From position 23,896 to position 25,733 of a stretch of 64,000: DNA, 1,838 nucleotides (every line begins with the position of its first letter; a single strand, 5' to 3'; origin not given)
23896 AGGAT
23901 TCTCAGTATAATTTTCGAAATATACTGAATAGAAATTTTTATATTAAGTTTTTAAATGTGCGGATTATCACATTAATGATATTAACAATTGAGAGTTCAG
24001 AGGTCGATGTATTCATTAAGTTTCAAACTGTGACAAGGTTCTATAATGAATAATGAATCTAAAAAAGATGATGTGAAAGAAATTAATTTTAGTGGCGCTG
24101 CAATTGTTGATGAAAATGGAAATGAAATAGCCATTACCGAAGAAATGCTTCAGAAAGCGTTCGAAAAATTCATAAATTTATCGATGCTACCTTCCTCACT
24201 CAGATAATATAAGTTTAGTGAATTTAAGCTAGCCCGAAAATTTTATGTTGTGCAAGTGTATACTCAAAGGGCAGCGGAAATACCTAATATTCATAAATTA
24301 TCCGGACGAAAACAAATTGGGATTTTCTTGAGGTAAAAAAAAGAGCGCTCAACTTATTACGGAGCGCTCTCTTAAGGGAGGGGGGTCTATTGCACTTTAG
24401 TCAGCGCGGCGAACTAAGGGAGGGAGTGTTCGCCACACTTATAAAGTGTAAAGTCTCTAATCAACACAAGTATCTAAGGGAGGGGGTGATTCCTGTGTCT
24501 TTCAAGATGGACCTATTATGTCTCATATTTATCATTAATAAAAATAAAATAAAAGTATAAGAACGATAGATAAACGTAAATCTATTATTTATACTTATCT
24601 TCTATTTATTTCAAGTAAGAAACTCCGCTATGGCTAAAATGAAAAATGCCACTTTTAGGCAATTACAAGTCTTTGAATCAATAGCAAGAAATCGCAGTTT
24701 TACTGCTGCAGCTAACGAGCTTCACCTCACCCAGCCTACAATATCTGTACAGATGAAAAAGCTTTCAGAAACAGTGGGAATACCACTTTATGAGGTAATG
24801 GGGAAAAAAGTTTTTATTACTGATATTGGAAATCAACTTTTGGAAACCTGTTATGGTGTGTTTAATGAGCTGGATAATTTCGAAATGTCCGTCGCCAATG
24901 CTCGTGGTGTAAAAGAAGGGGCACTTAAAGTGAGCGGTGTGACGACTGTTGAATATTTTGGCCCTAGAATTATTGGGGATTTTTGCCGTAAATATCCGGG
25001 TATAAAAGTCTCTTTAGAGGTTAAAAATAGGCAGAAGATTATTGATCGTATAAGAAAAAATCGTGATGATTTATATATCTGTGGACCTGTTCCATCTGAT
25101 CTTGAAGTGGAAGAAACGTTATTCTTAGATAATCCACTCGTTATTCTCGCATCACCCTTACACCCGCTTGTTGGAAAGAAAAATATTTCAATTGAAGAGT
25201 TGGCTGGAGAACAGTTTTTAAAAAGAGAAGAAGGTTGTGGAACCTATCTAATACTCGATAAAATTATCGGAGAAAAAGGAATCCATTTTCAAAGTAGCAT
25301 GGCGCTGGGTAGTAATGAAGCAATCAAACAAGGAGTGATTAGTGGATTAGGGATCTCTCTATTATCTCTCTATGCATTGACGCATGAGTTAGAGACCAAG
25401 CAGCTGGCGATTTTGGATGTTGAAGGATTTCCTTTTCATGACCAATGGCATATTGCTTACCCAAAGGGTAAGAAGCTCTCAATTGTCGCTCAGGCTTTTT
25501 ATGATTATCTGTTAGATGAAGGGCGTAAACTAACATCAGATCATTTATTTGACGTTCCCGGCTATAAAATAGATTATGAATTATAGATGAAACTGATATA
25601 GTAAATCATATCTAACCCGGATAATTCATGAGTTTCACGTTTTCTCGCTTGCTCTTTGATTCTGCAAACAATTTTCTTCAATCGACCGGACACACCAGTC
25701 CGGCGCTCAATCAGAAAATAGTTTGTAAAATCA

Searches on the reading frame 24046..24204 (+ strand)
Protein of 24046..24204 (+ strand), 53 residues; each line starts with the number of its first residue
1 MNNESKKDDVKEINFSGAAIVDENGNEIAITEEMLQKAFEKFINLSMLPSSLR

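Call 20: search_protein_families(library=ncbifam, proteins=[window:24046-24204:+], max_evalue=0.001)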
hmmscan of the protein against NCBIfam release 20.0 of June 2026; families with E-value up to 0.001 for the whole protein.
window:24046-24204:+ (53 aa): 1 family
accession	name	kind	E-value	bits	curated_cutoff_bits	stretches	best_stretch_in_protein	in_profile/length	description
NF045613.1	PA1571_fam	equivalog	3.7e-11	43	35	1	6-41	11-46/52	PA1571 family protein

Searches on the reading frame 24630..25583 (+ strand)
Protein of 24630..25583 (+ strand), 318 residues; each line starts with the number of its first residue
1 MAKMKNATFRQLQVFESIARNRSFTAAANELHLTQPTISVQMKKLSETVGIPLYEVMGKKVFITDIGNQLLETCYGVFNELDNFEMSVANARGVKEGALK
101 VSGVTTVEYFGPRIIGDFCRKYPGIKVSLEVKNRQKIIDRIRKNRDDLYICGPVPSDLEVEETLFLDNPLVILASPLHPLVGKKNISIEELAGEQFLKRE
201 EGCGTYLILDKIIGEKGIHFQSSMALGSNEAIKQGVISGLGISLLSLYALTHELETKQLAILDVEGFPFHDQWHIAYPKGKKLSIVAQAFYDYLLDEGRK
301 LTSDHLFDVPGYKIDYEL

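Call 9: find_related_loci(query=window:24630-25583:+, collection=genome_contigs, flank=3000)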
Query window:24630-25583:+ (318 aa) in genome_contigs; peptide patterns used: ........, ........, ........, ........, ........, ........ (x = any residue, [..] = any of these).
313 stretches matched a pattern; 6 encode a relative of the query (tblastn E <= 1e-3); 6 distinct loci.
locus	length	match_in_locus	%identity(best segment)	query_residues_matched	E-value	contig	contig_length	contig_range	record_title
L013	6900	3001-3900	55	4-303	8e-116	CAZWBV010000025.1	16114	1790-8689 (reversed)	MAG TPA_asm: uncultured Gammaproteobacteria bacterium isolate SRP128015_co4_66 genome assembly, contig: NODE_807_length_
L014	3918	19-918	56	2-301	9e-114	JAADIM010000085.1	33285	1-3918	MAG: Gammaproteobacteria bacterium isolate M_MetaBat.56 contig-127_3986, whole genome shotgun sequence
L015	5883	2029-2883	26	10-293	1e-22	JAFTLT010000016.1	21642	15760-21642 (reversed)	MAG: Clostridia bacterium isolate RGIG3934 Roe_deer_Cecum-3__c2163, whole genome shotgun sequence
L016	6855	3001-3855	25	10-293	3e-22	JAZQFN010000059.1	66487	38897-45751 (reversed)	MAG: Clostridia bacterium isolate T1900044632_TS20190098.MAGScoT_cleanbin_000062 SGB_1073_k141_2351312, whole genome sho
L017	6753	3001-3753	23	10-259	3e-21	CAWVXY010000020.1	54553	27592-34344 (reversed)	MAG TPA_asm: uncultured Opitutae bacterium isolate ERR3589591_concoct_11 genome assembly, contig: ERZ7463110.374, whole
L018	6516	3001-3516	27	14-189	1e-9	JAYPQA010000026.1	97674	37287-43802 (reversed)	MAG: Alphaproteobacteria bacterium isolate SD3109_NP_maxbin_bins.tsv.196 contig_27674_pilon, whole genome shotgun sequen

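Call 12: find_encoding_contigs(protein=window:24630-25583:+, flank=3000, max_places=10)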
Protein window:24630-25583:+ (318 aa): no gene with exactly this product is on record in the collection.

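Call 13: find_homologous_proteins(query=window:24630-25583:+, max_evalue=1e-60)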
Query window:24630-25583:+ (318 aa): 5077 proteins with E <= 1e-60 among 6730 candidates; the best 120 are listed.
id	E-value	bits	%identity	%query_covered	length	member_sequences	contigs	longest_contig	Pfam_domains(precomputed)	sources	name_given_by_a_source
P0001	7.9e-199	677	95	100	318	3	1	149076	PF00126.34,PF03466.26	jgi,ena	-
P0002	3.6e-182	622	88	99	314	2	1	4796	PF00126.34,PF03466.26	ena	-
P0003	1.4e-154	532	75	97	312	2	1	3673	PF00126.34,PF03466.26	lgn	-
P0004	2.6e-150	518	73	97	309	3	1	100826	PF00126.34,PF03466.26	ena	-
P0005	7.7e-150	516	74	98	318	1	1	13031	PF00126.34,PF03466.26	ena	-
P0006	5.9e-148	510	73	96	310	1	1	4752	PF00126.34,PF03466.26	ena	-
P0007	7.1e-148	510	73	96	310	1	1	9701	PF00126.34,PF03466.26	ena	-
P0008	1.6e-147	509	72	98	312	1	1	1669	PF00126.34,PF03466.26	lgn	-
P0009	2.5e-147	508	72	97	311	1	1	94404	PF00126.34,PF03466.26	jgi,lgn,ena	-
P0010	3.4e-147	508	73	96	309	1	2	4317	PF00126.34,PF03466.26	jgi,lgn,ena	-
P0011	1.6e-146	505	72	97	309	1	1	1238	PF00126.34,PF03466.26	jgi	-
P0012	1.7e-146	505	72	98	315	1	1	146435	PF00126.34,PF03466.26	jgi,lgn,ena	-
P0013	2.0e-145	502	73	96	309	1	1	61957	PF00126.34,PF03466.26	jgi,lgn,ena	-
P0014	4.4e-145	501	72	97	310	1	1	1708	PF00126.34,PF03466.26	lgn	-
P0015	5.6e-145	500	72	97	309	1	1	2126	PF00126.34,PF03466.26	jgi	-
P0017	1.6e-143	496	73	96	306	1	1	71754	PF00126.34,PF03466.26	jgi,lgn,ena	-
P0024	5.7e-141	487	69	97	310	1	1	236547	PF00126.34,PF03466.26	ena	-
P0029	9.4e-138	477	68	96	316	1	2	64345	PF00126.34,PF03466.26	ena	-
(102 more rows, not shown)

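Call 14: find_encoding_contigs(protein=P0001, flank=3000, max_places=3)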
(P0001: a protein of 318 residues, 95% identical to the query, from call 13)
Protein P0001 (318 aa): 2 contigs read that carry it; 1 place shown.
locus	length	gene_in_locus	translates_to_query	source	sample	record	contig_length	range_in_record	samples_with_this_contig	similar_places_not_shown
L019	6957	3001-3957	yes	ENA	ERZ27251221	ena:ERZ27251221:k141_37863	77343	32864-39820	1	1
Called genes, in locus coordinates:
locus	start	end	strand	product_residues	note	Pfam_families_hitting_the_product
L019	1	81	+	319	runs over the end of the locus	PF03255:ACCA, PF01039:Carboxyl_trans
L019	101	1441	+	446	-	PF01171:ATP_bind_3, PF09179:TilS, PF11734:TilS_C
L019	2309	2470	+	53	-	-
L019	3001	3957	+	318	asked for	PF00126:HTH_1, PF03466:LysR_substrate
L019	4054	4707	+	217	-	PF09990:DUF2231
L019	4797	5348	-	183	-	PF01923:Cob_adeno_trans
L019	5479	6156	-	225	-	PF12118:SprA-related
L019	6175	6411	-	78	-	-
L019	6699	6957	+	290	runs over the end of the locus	PF08668:HDOD, PF01966:HD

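Call 15: find_encoding_contigs(protein=P0002, flank=3000, max_places=3)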
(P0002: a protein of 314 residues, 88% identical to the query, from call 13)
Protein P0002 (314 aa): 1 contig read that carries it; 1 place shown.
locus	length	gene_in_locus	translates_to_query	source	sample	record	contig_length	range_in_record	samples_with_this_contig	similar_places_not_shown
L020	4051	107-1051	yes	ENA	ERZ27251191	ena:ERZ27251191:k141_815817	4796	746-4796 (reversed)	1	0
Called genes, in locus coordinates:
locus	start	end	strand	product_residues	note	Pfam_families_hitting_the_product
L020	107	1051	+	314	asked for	PF00126:HTH_1, PF03466:LysR_substrate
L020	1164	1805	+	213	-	PF09990:DUF2231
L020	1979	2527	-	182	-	PF01923:Cob_adeno_trans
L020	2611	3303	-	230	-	PF12118:SprA-related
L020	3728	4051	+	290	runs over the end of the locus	PF08668:HDOD, PF01966:HD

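Call 16: find_encoding_contigs(protein=P0004, flank=3000, max_places=3)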
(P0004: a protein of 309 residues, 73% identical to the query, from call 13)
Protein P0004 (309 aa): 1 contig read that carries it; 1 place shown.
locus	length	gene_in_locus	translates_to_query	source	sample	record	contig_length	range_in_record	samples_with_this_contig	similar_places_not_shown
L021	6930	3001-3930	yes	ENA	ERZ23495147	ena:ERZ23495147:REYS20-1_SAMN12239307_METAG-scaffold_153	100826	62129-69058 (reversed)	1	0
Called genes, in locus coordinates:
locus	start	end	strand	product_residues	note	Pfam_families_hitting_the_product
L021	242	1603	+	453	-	PF01171:ATP_bind_3, PF09179:TilS, PF11734:TilS_C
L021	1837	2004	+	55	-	-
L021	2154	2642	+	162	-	PF00578:AhpC-TSA, PF08534:Redoxin, PF13098:Thioredoxin_2, PF13905:Thioredoxin_8 (weak)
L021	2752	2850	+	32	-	-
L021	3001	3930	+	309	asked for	PF00126:HTH_1, PF03466:LysR_substrate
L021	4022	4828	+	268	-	PF09990:DUF2231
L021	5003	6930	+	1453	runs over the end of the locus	PF01833:TIG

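Call 20: search_protein_families(library=ncbifam, proteins=[window:24630-25583:+], max_evalue=0.001)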
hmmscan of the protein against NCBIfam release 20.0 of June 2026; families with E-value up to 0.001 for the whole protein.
window:24630-25583:+ (318 aa): 53 families (the best 25 are shown)
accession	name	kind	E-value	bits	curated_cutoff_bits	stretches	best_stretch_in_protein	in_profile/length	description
NF045990.1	TransRegCbbRRhodb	equivalog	9.3e-66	221.9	450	1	3-297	2-299/304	LysR family regulator CbbR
NF040786.1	LysR_Sec_metab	equivalog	2.9e-50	171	250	1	9-295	3-295/298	selenium metabolism-associated LysR family transcriptional regulator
TIGR03339.1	phn_lysR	subfamily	5.4e-49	166.9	341.1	1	11-265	1-253/279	aminoethylphosphonate catabolism associated LysR family transcriptional regulator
NF040889.1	trans_reg_YeiE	equivalog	4.2e-45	154.2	480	1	7-293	3-285/288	DNA-binding transcriptional regulator YeiE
NF008095.0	PRK10837.1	subfamily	1.9e-41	142.2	281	1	7-294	3-286/290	LysR family transcriptional regulator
NF053705.1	TransRegGltCGpos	equivalog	1.4e-36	126.3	350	1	9-296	3-291/300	glutamate biosynthesis transcriptional regulator GltC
NF047520.1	trans_act_CidR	equivalog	2.6e-34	118.8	415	1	9-294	3-288/292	cidABC operon transcriptional activator CidR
NF008352.0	PRK11139.1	subfamily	5.2e-27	94.7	288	1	9-300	8-294/305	transcriptional regulator GcvA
NF008416.0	PRK11242.1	equivalog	1.1e-25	90.6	277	1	9-299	3-292/300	transcriptional regulator CynR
NF045775.1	acetoin_reg_AlsR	exception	2e-25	89.9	430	1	9-287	3-282/290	acetoin biosynthesis transcriptional regulator AlsR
NF008361.0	PRK11151.1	equivalog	2.3e-23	82.9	329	1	9-265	3-260/305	DNA-binding transcriptional regulator OxyR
NF009327.0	PRK12684.1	subfamily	5.4e-23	81.7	402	1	10-268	4-265/313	CysB family HTH-type transcriptional regulator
NF007385.0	PRK09906.1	equivalog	7.7e-22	77.8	356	1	9-249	3-245/296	DNA-binding transcriptional regulator HcaR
NF009326.0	PRK12681.1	equivalog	1.7e-21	77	436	1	10-294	4-288/324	HTH-type transcriptional regulator CysB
NF040888.1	trans_reg_YafC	equivalog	8e-20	70.9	470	1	7-296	3-291/293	DNA-binding transcriptional regulator YafC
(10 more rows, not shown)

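Call 22: find_related_loci(query=A1, collection=metagenome_contigs, flank=1500)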
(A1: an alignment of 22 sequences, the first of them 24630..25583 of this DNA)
Query A1 (318 aa) in metagenome_contigs; peptide patterns used: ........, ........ (x = any residue, [..] = any of these).
600 stretches matched a pattern (row limit reached: there are more); 574 encode a relative of the query (tblastn E <= 1e-3); the best 80 are kept; 80 distinct loci.
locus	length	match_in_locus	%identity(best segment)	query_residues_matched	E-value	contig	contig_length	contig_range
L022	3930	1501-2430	71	1-310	1e-153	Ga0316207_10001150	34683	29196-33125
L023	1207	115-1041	59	1-309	9e-142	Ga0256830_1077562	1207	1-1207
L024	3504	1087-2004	59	1-306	2e-130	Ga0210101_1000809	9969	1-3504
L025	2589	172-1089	59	1-306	4e-131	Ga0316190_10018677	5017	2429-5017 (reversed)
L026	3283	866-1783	60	1-306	5e-131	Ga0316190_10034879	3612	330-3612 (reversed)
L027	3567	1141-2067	61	4-313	3e-128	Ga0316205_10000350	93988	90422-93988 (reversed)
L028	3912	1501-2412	57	3-306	9e-125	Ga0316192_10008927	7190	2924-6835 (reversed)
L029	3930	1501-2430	72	1-310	3e-156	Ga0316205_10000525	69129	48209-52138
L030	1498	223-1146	53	1-307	1e-119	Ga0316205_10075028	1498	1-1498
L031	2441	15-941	51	4-312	1e-109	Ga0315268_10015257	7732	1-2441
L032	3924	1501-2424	52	1-307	9e-108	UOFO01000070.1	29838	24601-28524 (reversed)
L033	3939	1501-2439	50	2-314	2e-106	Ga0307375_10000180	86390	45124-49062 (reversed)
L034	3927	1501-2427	50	4-312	4e-106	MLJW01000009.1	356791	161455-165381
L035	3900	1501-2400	52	3-302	6e-106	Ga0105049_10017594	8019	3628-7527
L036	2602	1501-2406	52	3-304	6e-107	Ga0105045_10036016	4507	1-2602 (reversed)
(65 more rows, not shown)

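Call 26: find_related_loci(query=A1, collection=genome_contigs, flank=1500)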
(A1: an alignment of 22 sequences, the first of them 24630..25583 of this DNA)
Query A1 (318 aa) in genome_contigs; peptide patterns used: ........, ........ (x = any residue, [..] = any of these).
599 stretches matched a pattern (row limit reached: there are more); 588 encode a relative of the query (tblastn E <= 1e-3); the best 80 are kept; 80 distinct loci.
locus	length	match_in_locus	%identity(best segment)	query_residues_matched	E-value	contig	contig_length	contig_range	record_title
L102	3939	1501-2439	58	1-315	7e-130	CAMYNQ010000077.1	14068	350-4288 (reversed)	MAG: uncultured Chromatiaceae bacterium isolate FO_M_Gamma_043.1 genome assembly, contig: NODE_3030_length_14068_cov_7.3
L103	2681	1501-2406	61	1-302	6e-130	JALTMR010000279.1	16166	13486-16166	MAG: Gammaproteobacteria bacterium isolate S139_metabat2_scaf2bin.028 S139_NODE_3101_length_16166_cov_2.073197, whole ge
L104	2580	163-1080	60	1-306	2e-127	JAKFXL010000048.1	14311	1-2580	MAG: Gammaproteobacteria bacterium isolate ND3_Bin_17 ND3_0000899, whole genome shotgun sequence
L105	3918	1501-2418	59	1-306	7e-125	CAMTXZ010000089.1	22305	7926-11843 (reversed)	MAG: uncultured Chromatiaceae bacterium isolate G02_MAG_00001 genome assembly, contig: G02_MAG_00001_000000000159, whole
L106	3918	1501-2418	57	1-306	3e-124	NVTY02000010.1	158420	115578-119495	MAG: Thiotrichaceae bacterium isolate NORP103 9462, whole genome shotgun sequence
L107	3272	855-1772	56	1-306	6e-124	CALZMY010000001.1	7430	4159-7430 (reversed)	MAG: uncultured Gammaproteobacteria bacterium isolate FO_M_Gamma_031 genome assembly, contig: k127_174, whole genome sho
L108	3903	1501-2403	55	6-306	4e-122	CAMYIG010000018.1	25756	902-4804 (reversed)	MAG: uncultured Gammaproteobacteria bacterium isolate FO_M_Gamma_032.1 genome assembly, contig: scaffold_1220, whole gen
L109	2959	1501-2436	50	4-315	9e-111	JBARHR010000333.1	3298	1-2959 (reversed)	MAG: Gallionella sp. isolate MFD06487_ilm_asm_bin4 k127_126157, whole genome shotgun sequence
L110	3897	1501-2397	51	4-302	8e-107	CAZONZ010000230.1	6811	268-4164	MAG TPA_asm: uncultured bacterium isolate SRP128890_co1_79 genome assembly, contig: NODE_15271_length_6811_cov_11.329929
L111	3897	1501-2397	51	4-302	2e-105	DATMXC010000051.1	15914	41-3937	MAG TPA_asm: Gammaproteobacteria bacterium isolate SMAG_U13110 k141_247448, whole genome shotgun sequence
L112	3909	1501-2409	51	4-306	1e-104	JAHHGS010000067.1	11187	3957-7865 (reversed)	MAG: Aphanocapsa sp. GSE-SYN-MK-11-07L scaffold_161_c1, whole genome shotgun sequence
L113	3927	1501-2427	49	4-312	8e-105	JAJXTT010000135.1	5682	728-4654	MAG: Proteobacteria bacterium isolate BP4.bin64 NODE_22040_length_5682_cov_7.700090, whole genome shotgun sequence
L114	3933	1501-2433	49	4-314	1e-104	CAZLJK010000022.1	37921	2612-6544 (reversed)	MAG TPA_asm: uncultured Sulfuricella sp. isolate SRP062349_co5_237 genome assembly, contig: NODE_248_length_37921_cov_40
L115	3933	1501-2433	50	2-312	3e-104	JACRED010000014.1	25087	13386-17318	MAG: Nitrosomonadales bacterium isolate NC_groundwater_1690_Pr3_B-0.1um_58_591 SR-2_scaffold_141_1010886, whole genome s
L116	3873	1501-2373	52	4-294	5e-104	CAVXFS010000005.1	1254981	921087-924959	MAG: uncultured beta proteobacterium isolate MFD02416.bin.2.165 genome assembly, contig: contig_41708, whole genome shot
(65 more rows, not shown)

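Call 32: find_encoding_contigs(protein=P0005, flank=1500, max_places=2)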
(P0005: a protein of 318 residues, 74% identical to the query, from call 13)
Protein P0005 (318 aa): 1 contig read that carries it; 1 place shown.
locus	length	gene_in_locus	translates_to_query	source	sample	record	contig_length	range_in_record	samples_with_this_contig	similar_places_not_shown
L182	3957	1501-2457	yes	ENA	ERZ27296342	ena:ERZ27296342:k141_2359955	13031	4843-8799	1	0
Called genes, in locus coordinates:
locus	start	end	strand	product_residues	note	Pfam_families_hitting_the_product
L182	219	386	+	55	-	-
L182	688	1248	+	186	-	PF00578:AhpC-TSA, PF08534:Redoxin, PF13098:Thioredoxin_2, PF13905:Thioredoxin_8 (weak)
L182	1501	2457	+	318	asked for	PF00126:HTH_1, PF03466:LysR_substrate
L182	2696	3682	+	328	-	PF09990:DUF2231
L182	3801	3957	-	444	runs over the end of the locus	PF00015:MCPsignal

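Call 33: find_encoding_contigs(protein=P0009, flank=1500, max_places=2)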
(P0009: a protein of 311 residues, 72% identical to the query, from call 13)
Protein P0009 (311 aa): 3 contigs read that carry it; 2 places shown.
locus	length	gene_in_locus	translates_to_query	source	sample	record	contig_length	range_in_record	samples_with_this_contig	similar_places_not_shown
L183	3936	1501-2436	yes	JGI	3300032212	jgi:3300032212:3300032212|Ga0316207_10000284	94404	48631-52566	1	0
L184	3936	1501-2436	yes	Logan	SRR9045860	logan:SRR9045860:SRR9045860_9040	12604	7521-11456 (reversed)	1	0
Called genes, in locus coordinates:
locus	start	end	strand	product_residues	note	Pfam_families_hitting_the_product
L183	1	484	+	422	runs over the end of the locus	PF02321:OEP (weak)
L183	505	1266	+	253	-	PF25917:BSH_RND, PF25973:BSH_CzcB (faint)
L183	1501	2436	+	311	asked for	PF00126:HTH_1, PF03466:LysR_substrate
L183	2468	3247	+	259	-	PF09990:DUF2231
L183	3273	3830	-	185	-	PF01923:Cob_adeno_trans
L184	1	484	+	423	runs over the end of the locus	PF02321:OEP (weak)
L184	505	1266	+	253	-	PF25917:BSH_RND, PF25973:BSH_CzcB (faint)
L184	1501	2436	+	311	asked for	PF00126:HTH_1, PF03466:LysR_substrate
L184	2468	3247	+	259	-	PF09990:DUF2231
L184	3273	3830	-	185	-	PF01923:Cob_adeno_trans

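Call 34: find_encoding_contigs(protein=P0012, flank=1500, max_places=2)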
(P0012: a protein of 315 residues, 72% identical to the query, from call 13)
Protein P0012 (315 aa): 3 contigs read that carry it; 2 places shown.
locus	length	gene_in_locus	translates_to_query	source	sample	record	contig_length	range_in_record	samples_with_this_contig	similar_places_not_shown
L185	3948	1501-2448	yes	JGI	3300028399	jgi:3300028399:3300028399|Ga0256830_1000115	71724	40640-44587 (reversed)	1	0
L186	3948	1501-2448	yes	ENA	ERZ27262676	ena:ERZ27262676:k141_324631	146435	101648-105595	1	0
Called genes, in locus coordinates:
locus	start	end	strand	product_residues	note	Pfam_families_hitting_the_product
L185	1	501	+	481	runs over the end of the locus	PF01171:ATP_bind_3, PF09179:TilS, PF11734:TilS_C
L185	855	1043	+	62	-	-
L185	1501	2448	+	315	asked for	PF00126:HTH_1, PF03466:LysR_substrate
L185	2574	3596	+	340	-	PF09990:DUF2231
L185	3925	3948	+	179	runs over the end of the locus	-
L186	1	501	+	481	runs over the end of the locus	PF01171:ATP_bind_3, PF09179:TilS, PF11734:TilS_C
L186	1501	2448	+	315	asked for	PF00126:HTH_1, PF03466:LysR_substrate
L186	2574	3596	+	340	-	PF09990:DUF2231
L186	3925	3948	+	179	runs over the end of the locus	-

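Call 35: find_encoding_contigs(protein=P0013, flank=1500, max_places=2)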
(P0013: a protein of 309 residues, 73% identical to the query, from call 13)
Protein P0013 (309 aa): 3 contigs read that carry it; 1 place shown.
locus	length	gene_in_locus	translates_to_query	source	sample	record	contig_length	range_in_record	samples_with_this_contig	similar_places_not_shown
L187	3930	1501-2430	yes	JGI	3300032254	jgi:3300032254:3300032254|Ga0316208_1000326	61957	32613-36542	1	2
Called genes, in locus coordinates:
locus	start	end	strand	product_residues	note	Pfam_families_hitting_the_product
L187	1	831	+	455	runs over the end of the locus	PF01171:ATP_bind_3, PF09179:TilS, PF11734:TilS_C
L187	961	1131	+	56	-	-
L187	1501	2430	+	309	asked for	PF00126:HTH_1, PF03466:LysR_substrate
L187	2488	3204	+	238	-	PF09990:DUF2231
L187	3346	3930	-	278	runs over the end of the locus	PF12118:SprA-related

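Call 36: find_encoding_contigs(protein=P0017, flank=1500, max_places=1)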
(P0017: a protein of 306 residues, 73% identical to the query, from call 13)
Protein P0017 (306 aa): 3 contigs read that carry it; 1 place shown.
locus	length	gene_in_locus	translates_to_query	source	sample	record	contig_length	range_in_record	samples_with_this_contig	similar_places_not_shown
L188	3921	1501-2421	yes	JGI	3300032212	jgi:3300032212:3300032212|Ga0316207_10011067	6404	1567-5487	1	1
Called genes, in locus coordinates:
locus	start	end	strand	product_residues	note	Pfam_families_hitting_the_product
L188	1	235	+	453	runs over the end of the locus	PF01171:ATP_bind_3, PF09179:TilS, PF11734:TilS_C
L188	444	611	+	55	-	-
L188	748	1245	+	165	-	PF08534:Redoxin, PF00578:AhpC-TSA, PF13098:Thioredoxin_2, PF13905:Thioredoxin_8 (faint)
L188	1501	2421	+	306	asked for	PF00126:HTH_1, PF03466:LysR_substrate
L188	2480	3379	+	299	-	PF09990:DUF2231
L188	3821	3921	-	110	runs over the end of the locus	PF12974:Phosphonate-bd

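Call 37: find_encoding_contigs(protein=P0024, flank=1500, max_places=1)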
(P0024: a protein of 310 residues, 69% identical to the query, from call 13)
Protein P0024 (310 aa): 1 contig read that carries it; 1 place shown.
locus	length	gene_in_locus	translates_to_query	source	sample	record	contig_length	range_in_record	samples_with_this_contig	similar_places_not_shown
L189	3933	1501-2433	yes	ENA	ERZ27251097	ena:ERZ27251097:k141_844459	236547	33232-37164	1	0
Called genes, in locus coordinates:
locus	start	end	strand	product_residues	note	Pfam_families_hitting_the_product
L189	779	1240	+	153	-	PF00578:AhpC-TSA, PF08534:Redoxin, PF13098:Thioredoxin_2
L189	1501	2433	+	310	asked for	PF00126:HTH_1, PF03466:LysR_substrate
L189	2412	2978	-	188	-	PF01923:Cob_adeno_trans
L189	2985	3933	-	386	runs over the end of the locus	-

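Call 38: find_encoding_contigs(protein=P0029, flank=1500, max_places=1)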
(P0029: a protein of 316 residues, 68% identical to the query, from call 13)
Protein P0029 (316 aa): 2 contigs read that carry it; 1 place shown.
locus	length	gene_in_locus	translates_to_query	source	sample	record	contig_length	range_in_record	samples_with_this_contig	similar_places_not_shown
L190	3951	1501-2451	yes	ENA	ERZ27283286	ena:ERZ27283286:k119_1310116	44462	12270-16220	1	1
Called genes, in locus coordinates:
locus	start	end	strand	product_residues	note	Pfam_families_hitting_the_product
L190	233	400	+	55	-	-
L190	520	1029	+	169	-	PF08534:Redoxin (weak), PF00578:AhpC-TSA, PF13098:Thioredoxin_2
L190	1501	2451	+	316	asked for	PF00126:HTH_1, PF03466:LysR_substrate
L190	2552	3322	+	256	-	PF09990:DUF2231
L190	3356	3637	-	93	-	PF10719:ComFB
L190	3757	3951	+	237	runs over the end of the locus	PF03649:UPF0014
